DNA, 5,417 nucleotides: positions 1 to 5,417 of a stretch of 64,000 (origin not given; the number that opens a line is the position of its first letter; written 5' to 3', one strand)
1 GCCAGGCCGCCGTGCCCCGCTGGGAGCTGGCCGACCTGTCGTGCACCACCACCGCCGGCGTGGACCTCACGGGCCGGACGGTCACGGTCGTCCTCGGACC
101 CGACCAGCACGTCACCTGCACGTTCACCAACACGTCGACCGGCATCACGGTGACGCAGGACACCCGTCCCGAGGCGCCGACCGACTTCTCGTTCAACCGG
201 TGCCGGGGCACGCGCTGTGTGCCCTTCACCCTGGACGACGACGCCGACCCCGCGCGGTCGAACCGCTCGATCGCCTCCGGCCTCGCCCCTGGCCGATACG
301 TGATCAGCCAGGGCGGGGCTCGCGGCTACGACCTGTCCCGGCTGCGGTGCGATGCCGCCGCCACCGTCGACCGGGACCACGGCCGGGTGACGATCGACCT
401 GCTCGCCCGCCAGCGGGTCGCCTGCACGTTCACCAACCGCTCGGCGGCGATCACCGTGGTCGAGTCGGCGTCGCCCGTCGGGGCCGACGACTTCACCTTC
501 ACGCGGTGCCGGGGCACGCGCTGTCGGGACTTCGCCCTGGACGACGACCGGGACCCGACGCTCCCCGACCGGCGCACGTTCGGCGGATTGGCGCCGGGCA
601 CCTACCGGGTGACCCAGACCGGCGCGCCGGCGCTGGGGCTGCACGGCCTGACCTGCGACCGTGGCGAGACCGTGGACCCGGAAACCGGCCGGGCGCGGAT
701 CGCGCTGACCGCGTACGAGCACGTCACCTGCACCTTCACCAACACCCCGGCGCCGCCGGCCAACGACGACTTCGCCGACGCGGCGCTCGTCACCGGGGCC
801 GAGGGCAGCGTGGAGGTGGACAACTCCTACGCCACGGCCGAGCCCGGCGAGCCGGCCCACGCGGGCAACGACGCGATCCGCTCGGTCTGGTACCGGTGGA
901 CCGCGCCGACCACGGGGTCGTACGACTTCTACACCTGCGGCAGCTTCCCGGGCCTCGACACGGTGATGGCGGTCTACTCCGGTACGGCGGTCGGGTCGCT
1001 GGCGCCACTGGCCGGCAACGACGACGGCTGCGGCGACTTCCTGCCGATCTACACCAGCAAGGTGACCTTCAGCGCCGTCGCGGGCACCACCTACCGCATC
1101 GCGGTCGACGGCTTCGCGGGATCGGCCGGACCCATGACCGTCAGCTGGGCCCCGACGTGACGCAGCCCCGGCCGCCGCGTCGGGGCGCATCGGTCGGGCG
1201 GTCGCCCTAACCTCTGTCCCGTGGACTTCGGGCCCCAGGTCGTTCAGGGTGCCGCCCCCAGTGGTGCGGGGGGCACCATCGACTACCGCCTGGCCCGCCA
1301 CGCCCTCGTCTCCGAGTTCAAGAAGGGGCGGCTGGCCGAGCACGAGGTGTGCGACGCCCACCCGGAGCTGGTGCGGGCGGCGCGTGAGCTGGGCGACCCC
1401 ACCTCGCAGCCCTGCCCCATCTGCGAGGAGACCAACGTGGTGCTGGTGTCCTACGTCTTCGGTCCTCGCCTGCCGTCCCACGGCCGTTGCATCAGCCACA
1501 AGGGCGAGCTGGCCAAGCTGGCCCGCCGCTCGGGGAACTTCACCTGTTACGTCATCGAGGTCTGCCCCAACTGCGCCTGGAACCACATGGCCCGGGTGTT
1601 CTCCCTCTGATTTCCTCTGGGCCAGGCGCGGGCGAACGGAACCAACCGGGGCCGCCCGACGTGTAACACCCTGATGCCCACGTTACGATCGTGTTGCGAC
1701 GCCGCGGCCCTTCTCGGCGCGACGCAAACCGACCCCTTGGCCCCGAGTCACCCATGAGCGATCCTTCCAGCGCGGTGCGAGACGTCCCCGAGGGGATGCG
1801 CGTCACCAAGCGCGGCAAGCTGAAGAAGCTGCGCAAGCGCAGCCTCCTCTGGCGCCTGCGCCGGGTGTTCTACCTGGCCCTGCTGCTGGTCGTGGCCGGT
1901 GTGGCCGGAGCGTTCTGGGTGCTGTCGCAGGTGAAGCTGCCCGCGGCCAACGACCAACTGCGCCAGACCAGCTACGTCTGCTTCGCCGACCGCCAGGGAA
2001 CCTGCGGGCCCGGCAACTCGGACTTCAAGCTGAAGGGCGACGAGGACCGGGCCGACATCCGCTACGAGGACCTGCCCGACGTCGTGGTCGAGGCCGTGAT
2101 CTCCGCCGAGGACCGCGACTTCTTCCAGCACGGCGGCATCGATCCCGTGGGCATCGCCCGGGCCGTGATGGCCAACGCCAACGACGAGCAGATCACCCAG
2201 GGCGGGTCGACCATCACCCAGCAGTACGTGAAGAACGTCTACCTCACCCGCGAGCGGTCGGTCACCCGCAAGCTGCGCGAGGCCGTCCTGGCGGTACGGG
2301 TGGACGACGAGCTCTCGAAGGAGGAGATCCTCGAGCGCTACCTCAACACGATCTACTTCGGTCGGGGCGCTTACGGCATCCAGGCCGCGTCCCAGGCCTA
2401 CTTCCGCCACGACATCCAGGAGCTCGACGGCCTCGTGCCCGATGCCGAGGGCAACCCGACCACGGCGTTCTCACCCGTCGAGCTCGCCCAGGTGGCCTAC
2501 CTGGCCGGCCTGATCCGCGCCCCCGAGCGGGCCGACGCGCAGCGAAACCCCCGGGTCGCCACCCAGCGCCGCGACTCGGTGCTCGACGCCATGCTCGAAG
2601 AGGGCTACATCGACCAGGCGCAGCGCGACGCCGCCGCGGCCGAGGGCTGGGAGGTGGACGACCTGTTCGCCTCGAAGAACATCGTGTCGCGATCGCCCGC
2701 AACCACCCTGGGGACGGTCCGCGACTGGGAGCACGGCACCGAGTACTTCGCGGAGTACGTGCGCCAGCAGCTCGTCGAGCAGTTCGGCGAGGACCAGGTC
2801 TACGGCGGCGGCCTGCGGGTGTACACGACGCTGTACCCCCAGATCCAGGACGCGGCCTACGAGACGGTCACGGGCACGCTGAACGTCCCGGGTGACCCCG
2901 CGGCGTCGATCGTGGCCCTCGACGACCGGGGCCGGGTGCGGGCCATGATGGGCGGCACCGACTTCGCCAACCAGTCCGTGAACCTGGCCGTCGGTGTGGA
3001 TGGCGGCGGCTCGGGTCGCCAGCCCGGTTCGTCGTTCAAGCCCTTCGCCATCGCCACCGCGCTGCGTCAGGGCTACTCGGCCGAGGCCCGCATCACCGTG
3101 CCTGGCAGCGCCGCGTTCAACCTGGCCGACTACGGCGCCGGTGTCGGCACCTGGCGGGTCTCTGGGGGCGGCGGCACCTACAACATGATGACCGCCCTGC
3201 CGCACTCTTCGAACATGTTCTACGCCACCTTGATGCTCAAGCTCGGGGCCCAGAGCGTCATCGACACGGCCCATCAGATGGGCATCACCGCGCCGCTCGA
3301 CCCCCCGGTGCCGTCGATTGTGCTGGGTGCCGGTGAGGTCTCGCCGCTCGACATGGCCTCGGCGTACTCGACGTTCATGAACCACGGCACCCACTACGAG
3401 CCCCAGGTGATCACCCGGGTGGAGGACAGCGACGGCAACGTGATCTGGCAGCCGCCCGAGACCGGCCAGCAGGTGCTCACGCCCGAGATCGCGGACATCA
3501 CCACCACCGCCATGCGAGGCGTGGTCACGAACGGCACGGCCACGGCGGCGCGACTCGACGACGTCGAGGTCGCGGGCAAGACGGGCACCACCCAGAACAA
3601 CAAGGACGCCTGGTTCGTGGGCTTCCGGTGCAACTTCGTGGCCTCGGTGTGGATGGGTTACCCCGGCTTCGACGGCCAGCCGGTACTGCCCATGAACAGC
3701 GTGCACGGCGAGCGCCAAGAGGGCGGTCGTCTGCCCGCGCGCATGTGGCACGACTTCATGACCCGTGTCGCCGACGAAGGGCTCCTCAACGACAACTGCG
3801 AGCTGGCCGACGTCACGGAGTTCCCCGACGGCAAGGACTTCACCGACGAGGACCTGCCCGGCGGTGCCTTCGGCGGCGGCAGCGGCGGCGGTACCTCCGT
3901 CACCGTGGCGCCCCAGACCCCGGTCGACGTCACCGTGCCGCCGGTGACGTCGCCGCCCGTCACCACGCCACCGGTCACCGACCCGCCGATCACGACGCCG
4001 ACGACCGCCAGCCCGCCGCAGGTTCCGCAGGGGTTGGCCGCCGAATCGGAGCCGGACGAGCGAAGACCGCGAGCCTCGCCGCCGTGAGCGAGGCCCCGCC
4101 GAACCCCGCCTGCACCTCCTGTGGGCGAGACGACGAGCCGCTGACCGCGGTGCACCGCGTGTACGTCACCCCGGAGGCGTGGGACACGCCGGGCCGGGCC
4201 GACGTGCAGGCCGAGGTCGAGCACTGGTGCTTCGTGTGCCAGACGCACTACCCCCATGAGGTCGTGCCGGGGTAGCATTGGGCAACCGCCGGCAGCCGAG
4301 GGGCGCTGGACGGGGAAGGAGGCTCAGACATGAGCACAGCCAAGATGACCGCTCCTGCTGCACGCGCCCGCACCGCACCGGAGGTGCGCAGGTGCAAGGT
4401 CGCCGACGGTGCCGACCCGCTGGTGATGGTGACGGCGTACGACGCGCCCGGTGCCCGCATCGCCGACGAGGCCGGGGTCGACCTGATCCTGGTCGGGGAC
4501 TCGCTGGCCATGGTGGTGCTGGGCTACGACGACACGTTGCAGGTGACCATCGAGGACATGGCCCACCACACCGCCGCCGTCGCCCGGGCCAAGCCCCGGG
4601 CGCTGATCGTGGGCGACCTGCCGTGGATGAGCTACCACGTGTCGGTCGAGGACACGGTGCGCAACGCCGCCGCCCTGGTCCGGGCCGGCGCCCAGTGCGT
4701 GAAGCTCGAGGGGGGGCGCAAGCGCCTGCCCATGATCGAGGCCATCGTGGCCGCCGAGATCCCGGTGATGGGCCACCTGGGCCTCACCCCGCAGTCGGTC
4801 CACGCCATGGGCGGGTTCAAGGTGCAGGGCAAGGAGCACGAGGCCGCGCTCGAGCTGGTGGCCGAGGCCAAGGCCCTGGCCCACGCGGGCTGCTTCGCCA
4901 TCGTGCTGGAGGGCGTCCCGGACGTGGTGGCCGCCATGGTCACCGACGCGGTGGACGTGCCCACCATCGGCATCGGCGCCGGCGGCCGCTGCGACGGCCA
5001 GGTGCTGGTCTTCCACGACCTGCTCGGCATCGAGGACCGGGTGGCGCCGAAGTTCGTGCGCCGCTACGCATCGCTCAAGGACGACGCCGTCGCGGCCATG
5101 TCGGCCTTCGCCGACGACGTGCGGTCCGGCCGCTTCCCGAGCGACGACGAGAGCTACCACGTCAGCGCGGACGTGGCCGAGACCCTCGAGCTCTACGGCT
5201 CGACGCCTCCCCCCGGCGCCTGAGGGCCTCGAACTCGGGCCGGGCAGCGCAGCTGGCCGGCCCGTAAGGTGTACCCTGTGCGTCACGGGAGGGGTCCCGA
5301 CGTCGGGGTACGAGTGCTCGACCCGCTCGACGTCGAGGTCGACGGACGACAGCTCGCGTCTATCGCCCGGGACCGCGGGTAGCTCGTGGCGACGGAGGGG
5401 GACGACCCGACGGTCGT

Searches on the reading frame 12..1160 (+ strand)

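Call 34: search_protein_families(library=pfam, proteins=[window:12-1160:+], max_evalue=0.001)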
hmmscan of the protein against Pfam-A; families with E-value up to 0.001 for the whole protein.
window:12-1160:+ (382 aa): 3 families
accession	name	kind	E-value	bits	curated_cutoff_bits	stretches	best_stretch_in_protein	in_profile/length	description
PF24514.1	SpaA_4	-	1.3e-19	71.4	27.3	3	45-143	1-106/107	Prealbumin-like fold domain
PF19403.5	SpaA_2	-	8.9e-06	26.6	25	0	75-139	37-95/96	Prealbumin-like fold domain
PF20674.3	SpaA_3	-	0.00026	21.5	24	0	225-246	97-121/121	Prealbumin-like fold domain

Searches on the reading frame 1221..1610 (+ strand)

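Call 34: search_protein_families(library=pfam, proteins=[window:1221-1610:+], max_evalue=0.001)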
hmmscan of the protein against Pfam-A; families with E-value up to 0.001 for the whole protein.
window:1221-1610:+ (129 aa): 1 family
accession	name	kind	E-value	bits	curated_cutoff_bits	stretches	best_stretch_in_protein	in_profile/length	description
PF17249.8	DUF5318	-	1e-30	106.6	31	1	19-127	7-115/131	Family of unknown function (DUF5318)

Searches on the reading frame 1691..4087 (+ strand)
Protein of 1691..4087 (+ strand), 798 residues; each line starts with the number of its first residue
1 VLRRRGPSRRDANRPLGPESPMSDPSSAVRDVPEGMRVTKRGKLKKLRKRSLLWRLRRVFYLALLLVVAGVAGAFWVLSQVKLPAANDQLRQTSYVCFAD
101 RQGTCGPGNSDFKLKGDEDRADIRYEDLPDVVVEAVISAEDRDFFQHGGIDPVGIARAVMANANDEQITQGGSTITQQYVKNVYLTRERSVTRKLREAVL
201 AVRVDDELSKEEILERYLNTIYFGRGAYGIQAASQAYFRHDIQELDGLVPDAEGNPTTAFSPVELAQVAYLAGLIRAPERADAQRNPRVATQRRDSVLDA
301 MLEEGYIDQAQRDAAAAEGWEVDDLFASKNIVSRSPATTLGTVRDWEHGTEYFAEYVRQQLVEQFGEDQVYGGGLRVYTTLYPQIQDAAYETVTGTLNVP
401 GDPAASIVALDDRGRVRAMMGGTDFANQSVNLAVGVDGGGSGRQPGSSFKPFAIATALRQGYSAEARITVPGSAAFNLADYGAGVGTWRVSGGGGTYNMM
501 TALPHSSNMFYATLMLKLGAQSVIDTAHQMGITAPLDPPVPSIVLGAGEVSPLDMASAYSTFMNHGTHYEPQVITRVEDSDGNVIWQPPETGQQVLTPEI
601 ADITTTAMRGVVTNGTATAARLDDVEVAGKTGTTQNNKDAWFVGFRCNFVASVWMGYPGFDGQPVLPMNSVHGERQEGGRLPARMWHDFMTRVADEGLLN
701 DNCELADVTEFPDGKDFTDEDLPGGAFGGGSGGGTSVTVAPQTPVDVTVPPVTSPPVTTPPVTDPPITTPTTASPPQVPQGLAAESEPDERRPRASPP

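Call 34: search_protein_families(library=pfam, proteins=[window:1691-4087:+], max_evalue=0.001)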
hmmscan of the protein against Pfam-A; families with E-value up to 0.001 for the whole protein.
window:1691-4087:+ (798 aa): 2 families
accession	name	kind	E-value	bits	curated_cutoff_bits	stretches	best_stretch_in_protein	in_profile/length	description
PF00912.28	Transgly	-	6.8e-59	198.7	27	1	116-301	10-177/178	Transglycosylase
PF00905.27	Transpeptidase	-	1.2e-29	103.9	22.1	1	406-645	2-264/299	Penicillin binding protein transpeptidase domain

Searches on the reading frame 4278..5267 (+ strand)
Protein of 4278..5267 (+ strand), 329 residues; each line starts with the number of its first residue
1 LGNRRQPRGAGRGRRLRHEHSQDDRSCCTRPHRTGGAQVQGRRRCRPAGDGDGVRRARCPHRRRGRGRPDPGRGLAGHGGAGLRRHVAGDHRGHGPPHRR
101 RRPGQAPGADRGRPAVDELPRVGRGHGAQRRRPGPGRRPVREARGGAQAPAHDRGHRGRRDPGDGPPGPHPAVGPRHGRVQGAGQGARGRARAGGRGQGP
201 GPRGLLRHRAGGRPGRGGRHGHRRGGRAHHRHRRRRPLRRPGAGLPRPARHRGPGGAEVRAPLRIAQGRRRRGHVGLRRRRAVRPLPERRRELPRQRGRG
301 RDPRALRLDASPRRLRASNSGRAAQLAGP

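Call 34: search_protein_families(library=pfam, proteins=[window:4278-5267:+], max_evalue=0.001)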
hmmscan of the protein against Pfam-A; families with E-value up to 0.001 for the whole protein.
window:4278-5267:+ (329 aa): 0 families

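Call 64: search_protein_families(library=pfam, proteins=[window:4330-5223:+], max_evalue=0.001)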
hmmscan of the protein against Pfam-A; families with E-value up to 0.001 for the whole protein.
window:4330-5223:+ (297 aa): 2 families
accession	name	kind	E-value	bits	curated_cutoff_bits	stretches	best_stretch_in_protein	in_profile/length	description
PF02548.21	Pantoate_transf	-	4.1e-107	357.9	28.7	1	27-271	13-258/259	Ketopantoate hydroxymethyltransferase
PF13714.12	PEP_mutase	-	5.1e-09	36.5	31.5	1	27-129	7-107/240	Phosphoenolpyruvate phosphomutase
